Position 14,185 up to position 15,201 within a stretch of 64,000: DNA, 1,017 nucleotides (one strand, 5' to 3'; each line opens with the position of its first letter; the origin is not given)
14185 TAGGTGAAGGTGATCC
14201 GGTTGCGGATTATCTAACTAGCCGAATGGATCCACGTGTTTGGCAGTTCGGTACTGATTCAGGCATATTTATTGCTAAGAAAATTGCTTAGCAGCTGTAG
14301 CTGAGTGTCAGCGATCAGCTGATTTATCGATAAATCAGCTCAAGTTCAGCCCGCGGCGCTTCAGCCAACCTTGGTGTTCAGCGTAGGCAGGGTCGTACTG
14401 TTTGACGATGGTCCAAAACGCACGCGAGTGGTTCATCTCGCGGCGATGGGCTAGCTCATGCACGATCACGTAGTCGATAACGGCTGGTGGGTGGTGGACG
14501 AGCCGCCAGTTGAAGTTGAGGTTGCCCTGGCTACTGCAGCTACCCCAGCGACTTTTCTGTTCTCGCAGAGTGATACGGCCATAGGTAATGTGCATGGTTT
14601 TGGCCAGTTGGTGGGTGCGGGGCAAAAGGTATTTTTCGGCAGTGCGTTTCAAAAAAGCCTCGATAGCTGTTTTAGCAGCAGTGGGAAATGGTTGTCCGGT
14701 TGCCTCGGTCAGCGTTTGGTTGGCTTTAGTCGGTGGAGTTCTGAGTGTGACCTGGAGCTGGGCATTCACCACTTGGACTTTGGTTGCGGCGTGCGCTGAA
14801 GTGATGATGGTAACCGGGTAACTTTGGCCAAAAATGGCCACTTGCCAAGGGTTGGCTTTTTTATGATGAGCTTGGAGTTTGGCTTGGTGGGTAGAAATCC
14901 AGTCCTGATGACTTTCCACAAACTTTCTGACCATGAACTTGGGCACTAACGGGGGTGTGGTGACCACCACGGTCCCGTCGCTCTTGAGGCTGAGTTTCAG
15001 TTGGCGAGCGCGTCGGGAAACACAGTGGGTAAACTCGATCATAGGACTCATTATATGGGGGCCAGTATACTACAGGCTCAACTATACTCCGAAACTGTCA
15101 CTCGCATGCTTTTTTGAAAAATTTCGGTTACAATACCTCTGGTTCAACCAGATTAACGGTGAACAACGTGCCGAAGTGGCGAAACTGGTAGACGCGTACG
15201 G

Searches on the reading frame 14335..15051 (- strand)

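Call 69: search_protein_families(library=pfam, proteins=[window:14335-15051:-], max_evalue=0.001)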
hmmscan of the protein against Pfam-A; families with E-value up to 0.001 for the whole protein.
window:14335-15051:- (238 aa): 1 family
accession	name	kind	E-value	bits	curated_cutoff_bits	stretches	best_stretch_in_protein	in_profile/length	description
PF01863.23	YgjP-like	-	1.2e-54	186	26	1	16-232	1-206/207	YgjP-like, metallopeptidase domain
